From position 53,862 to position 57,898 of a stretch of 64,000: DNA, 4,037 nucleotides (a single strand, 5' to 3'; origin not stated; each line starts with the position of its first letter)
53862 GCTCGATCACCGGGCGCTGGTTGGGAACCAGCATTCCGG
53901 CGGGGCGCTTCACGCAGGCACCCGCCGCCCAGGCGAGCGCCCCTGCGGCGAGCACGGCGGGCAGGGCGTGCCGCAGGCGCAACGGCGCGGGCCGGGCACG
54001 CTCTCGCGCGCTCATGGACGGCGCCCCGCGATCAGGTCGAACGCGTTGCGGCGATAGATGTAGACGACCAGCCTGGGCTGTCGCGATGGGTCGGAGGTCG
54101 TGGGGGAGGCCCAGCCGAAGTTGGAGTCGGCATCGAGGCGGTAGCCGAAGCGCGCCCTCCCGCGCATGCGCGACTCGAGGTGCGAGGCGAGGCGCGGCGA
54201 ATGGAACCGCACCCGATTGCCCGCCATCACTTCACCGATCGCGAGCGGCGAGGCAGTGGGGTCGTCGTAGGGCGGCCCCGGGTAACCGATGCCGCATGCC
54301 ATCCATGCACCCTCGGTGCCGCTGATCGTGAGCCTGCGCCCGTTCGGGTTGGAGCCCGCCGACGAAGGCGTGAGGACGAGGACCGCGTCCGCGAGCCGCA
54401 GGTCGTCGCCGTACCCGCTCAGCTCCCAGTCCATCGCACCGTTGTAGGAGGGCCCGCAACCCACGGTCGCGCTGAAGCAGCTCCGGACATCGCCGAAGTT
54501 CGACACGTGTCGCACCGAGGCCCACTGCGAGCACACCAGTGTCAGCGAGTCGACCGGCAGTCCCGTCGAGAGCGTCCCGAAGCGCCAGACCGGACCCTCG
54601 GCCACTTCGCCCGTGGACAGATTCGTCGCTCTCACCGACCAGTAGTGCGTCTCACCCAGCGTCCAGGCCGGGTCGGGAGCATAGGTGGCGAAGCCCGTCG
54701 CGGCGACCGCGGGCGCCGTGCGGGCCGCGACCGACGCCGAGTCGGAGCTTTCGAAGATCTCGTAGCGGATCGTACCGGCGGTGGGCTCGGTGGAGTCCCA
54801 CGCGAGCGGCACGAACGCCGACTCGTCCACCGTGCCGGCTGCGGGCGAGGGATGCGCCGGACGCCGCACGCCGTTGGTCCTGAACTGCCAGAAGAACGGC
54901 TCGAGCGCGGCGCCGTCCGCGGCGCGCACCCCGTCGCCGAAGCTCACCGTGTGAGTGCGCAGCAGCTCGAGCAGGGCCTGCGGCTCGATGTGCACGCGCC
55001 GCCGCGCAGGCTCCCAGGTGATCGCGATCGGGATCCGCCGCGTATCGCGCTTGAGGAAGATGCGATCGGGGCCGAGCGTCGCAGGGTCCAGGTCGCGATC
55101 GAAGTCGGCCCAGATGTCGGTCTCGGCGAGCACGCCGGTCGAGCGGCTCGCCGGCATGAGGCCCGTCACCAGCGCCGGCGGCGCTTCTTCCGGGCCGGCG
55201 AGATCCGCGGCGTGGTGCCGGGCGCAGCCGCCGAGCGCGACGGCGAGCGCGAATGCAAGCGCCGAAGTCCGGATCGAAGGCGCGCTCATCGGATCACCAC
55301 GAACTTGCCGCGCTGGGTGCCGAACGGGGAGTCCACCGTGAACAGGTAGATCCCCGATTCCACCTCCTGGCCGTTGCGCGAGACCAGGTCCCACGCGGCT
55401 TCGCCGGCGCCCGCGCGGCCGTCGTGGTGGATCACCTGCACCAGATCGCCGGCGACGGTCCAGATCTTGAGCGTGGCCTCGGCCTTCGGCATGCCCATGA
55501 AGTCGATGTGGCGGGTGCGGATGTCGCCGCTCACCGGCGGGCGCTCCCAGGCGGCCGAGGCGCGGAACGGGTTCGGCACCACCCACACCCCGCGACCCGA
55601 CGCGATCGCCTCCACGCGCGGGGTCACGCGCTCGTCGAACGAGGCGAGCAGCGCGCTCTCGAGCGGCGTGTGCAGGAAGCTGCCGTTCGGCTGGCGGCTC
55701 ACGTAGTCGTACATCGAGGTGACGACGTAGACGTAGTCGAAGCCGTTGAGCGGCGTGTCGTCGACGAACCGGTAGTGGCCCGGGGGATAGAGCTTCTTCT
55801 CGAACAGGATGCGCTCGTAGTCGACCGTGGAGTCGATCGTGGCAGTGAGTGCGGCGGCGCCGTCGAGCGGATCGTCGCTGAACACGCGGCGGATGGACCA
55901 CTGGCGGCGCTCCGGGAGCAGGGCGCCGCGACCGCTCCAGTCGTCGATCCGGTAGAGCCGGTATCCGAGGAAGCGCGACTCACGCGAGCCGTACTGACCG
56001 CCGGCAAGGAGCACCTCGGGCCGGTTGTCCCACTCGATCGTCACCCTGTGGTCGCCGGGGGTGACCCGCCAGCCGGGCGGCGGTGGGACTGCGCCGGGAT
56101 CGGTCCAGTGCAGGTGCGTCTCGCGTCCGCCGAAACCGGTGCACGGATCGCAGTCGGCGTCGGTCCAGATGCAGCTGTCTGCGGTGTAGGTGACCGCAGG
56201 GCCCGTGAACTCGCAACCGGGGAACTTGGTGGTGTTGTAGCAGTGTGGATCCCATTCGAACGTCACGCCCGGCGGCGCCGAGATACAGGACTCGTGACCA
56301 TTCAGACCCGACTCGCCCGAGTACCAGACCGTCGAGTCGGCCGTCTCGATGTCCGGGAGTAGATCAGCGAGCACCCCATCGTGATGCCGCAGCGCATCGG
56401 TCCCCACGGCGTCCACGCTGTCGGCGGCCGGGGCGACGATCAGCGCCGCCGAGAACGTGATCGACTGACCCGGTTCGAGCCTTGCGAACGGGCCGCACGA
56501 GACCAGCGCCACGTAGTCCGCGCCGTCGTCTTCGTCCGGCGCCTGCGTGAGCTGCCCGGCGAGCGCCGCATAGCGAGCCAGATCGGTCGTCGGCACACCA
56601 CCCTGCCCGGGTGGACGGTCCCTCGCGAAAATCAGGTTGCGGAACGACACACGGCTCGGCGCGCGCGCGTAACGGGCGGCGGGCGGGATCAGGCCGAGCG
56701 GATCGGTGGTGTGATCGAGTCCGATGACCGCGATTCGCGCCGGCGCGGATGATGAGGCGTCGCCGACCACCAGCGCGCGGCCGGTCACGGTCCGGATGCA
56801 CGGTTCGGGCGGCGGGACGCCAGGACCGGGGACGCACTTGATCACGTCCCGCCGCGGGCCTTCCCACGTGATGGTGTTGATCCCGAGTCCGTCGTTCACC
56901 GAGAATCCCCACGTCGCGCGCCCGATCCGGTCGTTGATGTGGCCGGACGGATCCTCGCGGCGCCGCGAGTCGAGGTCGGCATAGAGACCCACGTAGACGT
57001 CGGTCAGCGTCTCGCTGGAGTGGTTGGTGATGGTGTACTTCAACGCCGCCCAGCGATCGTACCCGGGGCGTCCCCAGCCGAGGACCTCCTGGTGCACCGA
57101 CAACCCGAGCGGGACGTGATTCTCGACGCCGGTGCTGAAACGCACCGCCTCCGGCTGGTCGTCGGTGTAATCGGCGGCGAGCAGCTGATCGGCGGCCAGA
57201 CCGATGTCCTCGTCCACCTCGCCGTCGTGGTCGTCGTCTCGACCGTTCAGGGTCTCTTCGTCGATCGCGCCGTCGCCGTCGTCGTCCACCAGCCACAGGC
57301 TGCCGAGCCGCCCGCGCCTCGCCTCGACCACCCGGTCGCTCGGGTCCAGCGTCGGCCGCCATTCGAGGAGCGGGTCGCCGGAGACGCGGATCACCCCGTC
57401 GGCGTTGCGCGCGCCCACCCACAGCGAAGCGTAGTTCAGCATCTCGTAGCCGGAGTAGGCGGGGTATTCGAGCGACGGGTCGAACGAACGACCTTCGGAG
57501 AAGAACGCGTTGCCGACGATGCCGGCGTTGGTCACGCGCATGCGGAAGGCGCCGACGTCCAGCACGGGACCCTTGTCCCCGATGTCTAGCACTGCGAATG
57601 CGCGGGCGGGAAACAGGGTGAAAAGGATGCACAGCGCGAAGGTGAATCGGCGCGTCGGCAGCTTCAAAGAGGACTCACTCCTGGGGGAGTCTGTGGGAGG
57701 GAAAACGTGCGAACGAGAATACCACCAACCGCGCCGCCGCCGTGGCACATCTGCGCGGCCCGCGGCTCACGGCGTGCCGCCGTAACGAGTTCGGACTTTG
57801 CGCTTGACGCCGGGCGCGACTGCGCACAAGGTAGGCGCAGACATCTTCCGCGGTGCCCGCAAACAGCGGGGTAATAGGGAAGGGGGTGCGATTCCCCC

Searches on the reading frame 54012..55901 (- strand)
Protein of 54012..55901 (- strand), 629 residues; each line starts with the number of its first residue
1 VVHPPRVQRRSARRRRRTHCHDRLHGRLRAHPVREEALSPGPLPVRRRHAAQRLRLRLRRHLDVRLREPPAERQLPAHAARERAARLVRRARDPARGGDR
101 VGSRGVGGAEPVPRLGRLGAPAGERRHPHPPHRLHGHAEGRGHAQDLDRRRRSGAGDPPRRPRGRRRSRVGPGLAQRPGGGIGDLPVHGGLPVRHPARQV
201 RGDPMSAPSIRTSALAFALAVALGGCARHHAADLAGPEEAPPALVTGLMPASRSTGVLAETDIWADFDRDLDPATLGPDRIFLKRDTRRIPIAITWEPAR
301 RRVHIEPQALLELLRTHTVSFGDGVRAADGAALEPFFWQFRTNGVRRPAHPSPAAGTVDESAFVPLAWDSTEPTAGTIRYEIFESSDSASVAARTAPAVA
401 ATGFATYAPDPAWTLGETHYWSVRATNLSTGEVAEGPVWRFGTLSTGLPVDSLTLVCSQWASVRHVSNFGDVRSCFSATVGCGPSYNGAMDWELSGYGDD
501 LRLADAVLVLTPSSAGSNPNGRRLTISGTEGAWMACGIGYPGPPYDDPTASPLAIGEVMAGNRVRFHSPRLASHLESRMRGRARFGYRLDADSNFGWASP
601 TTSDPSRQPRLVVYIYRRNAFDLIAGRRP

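Call 64: search_protein_families(library=pfam, proteins=[window:54012-55901:-], max_evalue=0.00001)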
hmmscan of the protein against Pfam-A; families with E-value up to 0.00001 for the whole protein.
window:54012-55901:- (629 aa): 1 family
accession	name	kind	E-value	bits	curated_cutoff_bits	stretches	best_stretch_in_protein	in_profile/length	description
PF13205.12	Big_5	-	1.4e-08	35.9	23.6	1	241-342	4-105/105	Bacterial Ig-like domain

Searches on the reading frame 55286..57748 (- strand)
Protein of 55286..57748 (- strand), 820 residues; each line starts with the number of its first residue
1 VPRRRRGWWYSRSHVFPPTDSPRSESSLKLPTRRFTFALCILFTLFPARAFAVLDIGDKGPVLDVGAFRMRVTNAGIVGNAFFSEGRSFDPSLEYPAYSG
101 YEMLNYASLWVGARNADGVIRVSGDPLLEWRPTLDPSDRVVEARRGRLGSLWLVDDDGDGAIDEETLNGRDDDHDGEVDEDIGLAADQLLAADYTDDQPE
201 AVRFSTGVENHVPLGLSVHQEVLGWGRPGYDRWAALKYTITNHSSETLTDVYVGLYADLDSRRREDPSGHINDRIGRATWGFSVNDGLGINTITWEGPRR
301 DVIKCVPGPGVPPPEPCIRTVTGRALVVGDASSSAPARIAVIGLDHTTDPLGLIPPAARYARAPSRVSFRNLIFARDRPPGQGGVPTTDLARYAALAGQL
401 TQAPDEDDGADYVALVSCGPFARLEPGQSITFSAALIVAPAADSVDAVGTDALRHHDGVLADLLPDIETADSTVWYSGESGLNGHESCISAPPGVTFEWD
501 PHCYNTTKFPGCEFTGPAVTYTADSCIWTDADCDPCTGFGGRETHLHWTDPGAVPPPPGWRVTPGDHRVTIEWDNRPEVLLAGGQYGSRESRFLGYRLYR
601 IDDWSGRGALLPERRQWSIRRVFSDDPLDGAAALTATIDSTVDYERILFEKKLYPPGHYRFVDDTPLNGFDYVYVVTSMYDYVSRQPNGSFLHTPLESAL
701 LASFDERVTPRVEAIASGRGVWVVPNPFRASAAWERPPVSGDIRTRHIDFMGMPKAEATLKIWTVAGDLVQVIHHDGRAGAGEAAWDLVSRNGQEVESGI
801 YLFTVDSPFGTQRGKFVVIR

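Call 6: search_protein_families(library=pfam, proteins=[window:55286-57748:-], max_evalue=0.1)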
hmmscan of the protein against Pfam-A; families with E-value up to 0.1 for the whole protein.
window:55286-57748:- (820 aa): 1 family
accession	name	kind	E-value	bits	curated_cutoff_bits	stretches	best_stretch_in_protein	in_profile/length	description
PF13860.13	FlgD_ig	-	0.0074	16.7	27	1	756-806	23-74/79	FlgD Ig-like domain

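Call 7: search_protein_families(library=ncbifam, proteins=[window:55286-57748:-], max_evalue=0.1)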
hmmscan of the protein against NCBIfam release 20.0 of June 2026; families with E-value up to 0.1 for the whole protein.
window:55286-57748:- (820 aa): 2 families
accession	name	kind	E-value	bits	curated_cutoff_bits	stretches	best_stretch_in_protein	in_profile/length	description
NF052228.1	T9SS_PorZ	equivalog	7e-05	21.4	260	1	750-804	690-739/757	type IX secretion system anionic LPS delivery protein PorZ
NF005176.1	PRK06655.1-1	equivalog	0.02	14.8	230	1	756-808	97-150/197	flagellar hook assembly protein FlgD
